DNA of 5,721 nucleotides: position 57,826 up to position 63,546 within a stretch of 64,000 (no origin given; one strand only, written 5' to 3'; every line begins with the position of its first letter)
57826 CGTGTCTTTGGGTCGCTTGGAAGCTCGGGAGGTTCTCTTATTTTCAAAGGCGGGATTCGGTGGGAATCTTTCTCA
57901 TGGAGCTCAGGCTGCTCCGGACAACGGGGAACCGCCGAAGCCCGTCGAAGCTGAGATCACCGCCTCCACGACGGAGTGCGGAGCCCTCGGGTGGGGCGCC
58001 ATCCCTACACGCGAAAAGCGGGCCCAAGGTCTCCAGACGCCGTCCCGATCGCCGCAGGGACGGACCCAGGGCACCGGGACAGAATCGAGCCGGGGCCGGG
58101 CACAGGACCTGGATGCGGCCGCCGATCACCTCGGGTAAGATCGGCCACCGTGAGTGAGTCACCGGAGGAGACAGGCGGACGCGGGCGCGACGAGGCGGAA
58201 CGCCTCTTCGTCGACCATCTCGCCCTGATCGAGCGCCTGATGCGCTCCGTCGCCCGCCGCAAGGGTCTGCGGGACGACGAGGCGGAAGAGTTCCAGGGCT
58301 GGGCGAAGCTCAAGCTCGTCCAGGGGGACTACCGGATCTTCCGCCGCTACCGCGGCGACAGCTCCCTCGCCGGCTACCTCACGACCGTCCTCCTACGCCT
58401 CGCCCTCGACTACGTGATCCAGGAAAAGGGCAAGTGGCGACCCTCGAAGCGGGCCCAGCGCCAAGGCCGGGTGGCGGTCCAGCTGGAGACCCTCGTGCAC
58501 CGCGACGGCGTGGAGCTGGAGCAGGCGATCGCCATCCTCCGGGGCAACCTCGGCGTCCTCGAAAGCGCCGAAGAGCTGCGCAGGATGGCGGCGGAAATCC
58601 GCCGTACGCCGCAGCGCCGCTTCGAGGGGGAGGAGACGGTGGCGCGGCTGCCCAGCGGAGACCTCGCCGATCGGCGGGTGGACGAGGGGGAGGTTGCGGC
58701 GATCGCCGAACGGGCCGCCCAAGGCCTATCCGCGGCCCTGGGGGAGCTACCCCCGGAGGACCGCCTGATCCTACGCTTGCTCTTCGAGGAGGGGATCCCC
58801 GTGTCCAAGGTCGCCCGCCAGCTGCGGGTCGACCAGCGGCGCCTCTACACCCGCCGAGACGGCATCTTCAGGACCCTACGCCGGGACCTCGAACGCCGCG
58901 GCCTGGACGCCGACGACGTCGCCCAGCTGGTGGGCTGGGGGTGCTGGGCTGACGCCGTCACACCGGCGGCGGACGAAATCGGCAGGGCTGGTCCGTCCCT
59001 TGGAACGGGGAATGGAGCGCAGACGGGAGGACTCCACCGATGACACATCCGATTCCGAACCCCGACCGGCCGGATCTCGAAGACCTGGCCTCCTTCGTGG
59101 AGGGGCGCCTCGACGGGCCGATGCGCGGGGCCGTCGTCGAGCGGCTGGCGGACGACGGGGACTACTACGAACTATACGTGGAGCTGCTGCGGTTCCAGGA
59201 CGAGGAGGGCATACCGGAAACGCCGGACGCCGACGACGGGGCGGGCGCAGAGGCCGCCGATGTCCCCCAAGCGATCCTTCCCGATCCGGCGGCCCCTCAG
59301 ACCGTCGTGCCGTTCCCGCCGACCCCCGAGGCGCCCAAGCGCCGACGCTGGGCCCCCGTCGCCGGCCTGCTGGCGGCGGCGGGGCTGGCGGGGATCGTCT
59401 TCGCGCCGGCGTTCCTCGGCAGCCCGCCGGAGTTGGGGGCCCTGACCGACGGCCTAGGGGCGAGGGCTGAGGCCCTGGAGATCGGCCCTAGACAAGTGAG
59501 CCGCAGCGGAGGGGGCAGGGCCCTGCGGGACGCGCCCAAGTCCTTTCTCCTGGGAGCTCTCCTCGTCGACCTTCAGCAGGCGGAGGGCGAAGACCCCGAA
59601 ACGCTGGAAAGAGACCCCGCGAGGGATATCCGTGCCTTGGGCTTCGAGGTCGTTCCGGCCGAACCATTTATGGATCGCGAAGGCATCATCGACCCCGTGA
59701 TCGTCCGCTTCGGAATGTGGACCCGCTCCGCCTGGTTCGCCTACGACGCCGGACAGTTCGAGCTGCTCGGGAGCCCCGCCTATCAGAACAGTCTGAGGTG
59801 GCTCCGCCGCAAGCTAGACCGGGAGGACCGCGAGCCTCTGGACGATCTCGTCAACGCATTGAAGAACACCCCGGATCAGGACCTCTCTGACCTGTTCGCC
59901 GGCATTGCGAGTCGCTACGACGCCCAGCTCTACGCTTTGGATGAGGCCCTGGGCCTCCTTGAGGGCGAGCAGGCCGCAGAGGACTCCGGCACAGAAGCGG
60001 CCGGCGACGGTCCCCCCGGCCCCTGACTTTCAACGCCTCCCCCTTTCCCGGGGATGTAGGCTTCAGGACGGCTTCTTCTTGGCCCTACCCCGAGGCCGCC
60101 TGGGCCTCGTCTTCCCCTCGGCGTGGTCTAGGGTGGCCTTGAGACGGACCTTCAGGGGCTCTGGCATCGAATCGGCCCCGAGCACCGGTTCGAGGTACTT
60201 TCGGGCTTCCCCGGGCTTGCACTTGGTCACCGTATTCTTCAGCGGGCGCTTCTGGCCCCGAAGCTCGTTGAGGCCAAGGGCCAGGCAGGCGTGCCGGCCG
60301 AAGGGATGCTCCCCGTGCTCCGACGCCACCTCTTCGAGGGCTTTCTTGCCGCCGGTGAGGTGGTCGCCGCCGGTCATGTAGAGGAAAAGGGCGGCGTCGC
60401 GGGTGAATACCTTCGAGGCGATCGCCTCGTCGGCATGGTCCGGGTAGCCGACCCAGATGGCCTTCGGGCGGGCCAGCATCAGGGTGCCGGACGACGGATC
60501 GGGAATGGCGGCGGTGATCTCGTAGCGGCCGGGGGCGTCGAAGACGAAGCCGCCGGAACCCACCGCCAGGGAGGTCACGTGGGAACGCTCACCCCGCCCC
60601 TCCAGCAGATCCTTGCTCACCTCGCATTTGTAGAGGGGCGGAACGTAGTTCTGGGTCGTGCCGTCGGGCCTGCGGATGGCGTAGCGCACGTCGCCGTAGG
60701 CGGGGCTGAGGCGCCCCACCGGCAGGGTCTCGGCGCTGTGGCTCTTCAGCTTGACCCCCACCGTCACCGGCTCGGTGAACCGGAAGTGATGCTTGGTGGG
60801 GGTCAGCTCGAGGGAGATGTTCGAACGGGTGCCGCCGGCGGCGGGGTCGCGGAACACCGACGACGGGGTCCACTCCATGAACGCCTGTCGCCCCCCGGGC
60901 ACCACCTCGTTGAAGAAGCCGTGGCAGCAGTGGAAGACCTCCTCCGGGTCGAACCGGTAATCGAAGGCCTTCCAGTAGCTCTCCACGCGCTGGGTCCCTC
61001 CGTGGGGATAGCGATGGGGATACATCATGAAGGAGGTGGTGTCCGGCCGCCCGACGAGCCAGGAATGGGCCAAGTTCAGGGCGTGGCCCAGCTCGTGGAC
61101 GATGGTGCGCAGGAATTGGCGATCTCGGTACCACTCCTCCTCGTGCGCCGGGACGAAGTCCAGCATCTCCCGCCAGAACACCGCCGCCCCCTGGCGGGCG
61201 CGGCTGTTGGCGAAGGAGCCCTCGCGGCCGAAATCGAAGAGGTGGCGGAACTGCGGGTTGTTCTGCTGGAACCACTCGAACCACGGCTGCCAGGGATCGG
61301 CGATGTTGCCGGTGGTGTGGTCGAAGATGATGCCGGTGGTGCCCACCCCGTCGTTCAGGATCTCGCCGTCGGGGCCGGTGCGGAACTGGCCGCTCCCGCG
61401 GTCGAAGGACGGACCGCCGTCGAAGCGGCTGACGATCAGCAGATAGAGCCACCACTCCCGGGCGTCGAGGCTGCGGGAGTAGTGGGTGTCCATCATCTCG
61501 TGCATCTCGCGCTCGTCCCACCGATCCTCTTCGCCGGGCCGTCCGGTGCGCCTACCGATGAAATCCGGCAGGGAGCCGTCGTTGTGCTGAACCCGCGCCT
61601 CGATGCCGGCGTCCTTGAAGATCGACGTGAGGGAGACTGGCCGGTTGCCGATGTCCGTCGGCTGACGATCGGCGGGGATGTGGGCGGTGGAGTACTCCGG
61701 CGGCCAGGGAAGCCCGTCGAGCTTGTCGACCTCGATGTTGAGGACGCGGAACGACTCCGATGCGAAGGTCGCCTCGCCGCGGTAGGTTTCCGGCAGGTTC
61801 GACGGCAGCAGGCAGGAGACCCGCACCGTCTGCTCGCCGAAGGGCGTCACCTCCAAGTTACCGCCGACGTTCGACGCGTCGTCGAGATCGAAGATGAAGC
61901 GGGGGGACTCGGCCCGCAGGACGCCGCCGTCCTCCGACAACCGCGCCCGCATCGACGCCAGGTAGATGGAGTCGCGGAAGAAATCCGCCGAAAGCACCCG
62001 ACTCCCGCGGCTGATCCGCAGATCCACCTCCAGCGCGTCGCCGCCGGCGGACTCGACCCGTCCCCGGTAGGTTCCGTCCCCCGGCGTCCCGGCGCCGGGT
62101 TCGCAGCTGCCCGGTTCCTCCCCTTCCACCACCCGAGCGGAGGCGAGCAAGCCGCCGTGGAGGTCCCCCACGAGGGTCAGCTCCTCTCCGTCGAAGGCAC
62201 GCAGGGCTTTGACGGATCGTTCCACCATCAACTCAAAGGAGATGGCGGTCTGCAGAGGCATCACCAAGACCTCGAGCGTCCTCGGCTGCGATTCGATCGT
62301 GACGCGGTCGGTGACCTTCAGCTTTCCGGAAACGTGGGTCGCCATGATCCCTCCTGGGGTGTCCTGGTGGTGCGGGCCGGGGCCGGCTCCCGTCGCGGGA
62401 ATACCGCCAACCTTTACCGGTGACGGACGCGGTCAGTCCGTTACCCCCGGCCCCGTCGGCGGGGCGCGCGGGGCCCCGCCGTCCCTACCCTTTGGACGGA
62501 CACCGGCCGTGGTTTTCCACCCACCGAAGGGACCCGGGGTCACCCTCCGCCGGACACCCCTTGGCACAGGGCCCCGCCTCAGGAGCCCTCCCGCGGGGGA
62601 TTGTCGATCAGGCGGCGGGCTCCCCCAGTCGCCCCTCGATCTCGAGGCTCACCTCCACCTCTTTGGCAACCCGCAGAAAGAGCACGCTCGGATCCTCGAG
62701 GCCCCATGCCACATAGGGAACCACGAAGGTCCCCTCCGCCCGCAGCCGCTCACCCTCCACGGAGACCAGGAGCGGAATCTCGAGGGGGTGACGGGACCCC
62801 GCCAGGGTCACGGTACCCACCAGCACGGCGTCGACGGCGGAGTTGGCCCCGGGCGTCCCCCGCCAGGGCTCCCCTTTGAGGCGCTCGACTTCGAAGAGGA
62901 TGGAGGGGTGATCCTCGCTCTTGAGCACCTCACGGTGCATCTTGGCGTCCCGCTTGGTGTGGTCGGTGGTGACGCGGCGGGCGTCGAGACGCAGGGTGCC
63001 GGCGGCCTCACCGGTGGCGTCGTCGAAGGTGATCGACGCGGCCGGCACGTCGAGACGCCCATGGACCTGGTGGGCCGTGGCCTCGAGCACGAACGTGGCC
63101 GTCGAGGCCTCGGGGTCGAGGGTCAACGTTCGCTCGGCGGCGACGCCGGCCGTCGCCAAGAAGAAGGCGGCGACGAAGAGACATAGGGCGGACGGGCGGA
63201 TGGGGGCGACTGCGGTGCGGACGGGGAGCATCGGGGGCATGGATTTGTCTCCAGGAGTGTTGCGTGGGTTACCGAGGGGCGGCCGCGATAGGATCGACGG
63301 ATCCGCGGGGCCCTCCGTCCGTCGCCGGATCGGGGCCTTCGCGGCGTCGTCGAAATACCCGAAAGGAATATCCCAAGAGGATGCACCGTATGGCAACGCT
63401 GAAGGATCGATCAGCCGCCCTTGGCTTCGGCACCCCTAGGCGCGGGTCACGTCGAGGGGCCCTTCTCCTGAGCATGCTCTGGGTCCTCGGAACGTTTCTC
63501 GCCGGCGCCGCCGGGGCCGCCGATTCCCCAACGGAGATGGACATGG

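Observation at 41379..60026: Candidate new system: tandem giant Cys-rich surface protein + cognate secreted partner cassettes beside an ECF/anti-sigma pair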

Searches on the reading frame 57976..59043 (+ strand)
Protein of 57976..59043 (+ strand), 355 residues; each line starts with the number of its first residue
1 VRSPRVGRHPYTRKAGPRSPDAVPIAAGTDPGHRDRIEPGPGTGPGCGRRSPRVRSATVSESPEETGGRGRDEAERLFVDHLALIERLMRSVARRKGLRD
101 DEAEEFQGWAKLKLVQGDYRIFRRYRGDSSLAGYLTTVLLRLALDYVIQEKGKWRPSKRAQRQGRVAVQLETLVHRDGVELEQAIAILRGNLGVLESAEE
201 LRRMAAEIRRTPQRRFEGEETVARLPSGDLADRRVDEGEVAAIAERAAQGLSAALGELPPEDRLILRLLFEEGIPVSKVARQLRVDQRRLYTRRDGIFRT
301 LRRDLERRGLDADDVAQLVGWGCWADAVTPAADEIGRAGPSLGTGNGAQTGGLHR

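Call 4: search_protein_families(library=pfam, proteins=[window:57976-59043:+], max_evalue=0.01)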
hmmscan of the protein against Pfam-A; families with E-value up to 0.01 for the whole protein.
window:57976-59043:+ (355 aa): 2 families
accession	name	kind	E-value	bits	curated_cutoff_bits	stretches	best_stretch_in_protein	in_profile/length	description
PF04545.22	Sigma70_r4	-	0.00039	20.3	24.1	1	254-289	1-36/50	Sigma-70, region 4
PF08281.18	Sigma70_r4_2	-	0.0023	18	25.7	1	251-289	4-42/54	Sigma-70, region 4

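Call 5: search_protein_families(library=ncbifam, proteins=[window:57976-59043:+], max_evalue=0.01)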
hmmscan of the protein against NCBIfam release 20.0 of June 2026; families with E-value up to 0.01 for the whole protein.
window:57976-59043:+ (355 aa): 4 families
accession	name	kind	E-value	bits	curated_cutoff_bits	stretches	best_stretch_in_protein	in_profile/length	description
TIGR02937.1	sigma70-ECF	superfamily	2.6e-12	46.7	42.9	1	75-303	4-163/165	sigma-70 family RNA polymerase sigma factor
NF009172.0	PRK12519.1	subfamily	0.00071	19.2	222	1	239-293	124-177/194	RNA polymerase sigma factor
TIGR03001.1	Sig-70_gmx1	subfamily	0.0016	17.9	154.6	1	245-319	149-228/244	RNA polymerase sigma-70 factor, Myxococcales family 1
NF009166.1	PRK12513.1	equivalog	0.0039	16.9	206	0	206-305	87-186/193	RNA polymerase sigma factor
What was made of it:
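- Checked: Plus strand: an ECF-type sigma inside ORF 57976-59043 (TIGR02937 E=2.6e-12, above its cut-off; call 5).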

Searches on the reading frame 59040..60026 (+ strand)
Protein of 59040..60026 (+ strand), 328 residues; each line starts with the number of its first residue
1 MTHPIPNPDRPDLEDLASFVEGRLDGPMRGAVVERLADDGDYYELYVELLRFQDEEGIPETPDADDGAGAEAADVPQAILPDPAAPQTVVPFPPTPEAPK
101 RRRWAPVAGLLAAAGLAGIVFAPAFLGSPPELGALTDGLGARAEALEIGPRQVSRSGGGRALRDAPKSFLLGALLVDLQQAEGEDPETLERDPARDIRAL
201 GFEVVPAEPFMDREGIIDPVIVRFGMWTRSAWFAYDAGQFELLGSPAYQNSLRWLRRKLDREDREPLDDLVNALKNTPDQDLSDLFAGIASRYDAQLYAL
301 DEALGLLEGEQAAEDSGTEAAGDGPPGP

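Call 4: search_protein_families(library=pfam, proteins=[window:59040-60026:+], max_evalue=0.01)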
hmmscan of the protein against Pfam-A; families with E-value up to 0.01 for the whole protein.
window:59040-60026:+ (328 aa): 0 families

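Call 5: search_protein_families(library=ncbifam, proteins=[window:59040-60026:+], max_evalue=0.01)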
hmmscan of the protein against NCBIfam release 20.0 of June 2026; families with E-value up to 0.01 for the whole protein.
window:59040-60026:+ (328 aa): 0 families

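Call 92: search_protein_families(library=pfam, proteins=[window:59040-60026:+], max_evalue=5)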
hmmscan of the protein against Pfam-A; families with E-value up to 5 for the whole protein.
window:59040-60026:+ (328 aa): 0 families
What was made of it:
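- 59040..60026 (+): Putative single-pass anti-sigma factor. Its start overlaps the sigma stop codon. No Pfam hit (calls 4, 92).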

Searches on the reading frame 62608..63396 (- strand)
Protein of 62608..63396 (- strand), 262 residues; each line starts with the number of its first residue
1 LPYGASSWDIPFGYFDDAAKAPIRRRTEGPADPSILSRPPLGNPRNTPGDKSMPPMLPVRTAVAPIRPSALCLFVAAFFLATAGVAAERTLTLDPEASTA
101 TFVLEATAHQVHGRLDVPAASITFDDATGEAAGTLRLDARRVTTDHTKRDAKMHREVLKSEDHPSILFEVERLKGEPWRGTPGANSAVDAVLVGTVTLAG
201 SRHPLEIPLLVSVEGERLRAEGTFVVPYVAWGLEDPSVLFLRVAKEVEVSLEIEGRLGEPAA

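Call 18: search_protein_families(library=pfam, proteins=[window:62608-63396:-], max_evalue=0.001)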
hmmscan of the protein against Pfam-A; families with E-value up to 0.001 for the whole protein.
window:62608-63396:- (262 aa): 1 family
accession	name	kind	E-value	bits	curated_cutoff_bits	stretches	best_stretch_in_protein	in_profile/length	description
PF04264.18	YceI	-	2.6e-18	67.3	23.7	1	92-254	2-149/150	YceI-like domain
